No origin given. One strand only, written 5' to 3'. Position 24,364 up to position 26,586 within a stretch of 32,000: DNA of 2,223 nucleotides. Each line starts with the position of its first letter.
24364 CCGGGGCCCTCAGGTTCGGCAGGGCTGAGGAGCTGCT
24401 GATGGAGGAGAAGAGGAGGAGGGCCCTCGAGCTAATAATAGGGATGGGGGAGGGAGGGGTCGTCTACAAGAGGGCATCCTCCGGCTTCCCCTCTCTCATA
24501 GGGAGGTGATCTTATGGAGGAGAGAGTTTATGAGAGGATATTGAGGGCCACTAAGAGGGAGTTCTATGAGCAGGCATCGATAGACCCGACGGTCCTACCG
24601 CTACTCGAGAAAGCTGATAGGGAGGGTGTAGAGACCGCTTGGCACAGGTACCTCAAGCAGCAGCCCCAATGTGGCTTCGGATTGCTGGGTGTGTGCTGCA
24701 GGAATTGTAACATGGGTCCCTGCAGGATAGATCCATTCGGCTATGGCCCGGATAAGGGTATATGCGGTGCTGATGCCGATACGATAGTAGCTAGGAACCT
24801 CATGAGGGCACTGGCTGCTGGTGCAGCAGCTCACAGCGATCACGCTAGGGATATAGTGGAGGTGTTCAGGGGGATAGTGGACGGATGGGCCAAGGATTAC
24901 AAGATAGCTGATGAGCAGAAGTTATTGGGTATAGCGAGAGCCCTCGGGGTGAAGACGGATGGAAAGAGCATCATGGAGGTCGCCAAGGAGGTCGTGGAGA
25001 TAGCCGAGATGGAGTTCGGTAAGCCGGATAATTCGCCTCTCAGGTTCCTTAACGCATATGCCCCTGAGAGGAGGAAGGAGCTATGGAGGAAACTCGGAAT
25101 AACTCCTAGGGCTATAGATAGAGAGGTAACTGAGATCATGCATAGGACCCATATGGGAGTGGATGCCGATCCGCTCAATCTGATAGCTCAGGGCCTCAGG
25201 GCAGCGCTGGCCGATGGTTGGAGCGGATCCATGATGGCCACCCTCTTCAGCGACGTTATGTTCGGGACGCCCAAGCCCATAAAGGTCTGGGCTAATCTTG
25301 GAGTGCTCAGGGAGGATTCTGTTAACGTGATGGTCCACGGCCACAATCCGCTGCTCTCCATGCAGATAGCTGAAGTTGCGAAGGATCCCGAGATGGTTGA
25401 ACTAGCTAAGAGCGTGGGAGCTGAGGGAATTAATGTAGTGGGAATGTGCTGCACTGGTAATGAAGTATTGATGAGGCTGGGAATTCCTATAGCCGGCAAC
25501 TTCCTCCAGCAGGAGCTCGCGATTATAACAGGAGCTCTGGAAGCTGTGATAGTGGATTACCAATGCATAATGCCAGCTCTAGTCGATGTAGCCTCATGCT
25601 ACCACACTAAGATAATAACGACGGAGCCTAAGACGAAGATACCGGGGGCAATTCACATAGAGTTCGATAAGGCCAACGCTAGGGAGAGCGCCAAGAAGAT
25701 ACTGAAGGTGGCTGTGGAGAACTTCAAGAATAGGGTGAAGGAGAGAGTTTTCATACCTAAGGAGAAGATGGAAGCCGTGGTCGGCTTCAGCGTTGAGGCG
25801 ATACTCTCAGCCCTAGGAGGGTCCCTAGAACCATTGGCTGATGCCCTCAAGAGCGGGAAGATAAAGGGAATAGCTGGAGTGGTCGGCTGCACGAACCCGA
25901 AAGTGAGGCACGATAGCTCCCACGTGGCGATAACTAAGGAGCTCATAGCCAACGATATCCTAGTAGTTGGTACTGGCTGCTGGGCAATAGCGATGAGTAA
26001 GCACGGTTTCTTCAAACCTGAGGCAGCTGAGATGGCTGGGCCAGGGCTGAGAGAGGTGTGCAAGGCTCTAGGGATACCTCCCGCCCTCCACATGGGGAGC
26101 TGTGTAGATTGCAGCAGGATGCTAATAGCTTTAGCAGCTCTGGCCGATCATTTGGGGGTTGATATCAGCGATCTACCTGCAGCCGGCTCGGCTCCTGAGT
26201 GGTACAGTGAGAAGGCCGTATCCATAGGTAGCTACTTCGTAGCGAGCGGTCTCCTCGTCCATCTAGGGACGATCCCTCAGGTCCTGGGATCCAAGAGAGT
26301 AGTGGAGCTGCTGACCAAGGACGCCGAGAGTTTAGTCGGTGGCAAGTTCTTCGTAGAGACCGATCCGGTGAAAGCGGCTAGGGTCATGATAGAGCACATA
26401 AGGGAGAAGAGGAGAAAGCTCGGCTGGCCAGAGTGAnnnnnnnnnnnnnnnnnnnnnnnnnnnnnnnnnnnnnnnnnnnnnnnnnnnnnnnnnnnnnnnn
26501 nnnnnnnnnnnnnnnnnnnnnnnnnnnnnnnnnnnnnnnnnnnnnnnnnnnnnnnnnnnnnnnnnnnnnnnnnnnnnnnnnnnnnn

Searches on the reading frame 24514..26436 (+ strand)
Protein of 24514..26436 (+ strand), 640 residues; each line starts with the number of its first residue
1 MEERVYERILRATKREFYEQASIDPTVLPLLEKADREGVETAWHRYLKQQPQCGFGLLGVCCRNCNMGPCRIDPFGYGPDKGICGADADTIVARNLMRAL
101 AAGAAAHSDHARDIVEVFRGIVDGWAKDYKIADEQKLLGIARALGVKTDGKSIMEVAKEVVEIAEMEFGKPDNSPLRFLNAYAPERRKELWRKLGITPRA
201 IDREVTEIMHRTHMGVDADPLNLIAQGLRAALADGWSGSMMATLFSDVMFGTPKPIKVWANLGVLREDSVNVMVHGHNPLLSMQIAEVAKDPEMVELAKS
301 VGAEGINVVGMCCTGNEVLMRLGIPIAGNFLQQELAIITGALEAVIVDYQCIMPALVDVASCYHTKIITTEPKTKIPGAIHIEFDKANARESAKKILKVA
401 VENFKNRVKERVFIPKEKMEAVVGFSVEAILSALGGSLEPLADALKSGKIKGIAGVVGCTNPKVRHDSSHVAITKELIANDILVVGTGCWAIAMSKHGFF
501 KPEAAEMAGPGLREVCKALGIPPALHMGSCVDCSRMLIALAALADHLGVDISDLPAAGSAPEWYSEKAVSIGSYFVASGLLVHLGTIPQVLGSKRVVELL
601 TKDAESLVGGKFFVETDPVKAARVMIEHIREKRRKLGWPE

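Call 3: search_protein_families(library=pfam, proteins=[window:24514-26436:+], max_evalue=0.1)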
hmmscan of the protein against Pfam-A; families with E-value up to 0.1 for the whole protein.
window:24514-26436:+ (640 aa): 1 family
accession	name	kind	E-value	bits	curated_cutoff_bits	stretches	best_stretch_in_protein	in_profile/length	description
PF03063.25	Prismane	-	2e-189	631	27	1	60-618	1-512/513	Prismane/CO dehydrogenase family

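Call 4: search_protein_families(library=ncbifam, proteins=[window:24514-26436:+], max_evalue=0.1)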
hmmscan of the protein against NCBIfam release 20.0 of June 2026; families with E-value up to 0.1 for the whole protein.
window:24514-26436:+ (640 aa): 4 families
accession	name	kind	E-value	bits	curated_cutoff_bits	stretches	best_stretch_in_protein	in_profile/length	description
TIGR01702.1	CO_DH_cata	equivalog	2e-226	753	478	1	23-637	2-620/621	anaerobic carbon-monoxide dehydrogenase catalytic subunit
TIGR00314.1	cdhA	equivalog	8.5e-20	70.1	781.3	3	202-374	163-331/784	CO dehydrogenase/acetyl-CoA synthase complex subunit alpha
NF003658.0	PRK05290.1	equivalog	1.3e-11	43.9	367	1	344-589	301-514/546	hydroxylamine reductase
TIGR01703.1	hybrid_clust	equivalog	8.7e-11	41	360.8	1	349-600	290-502/522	hydroxylamine reductase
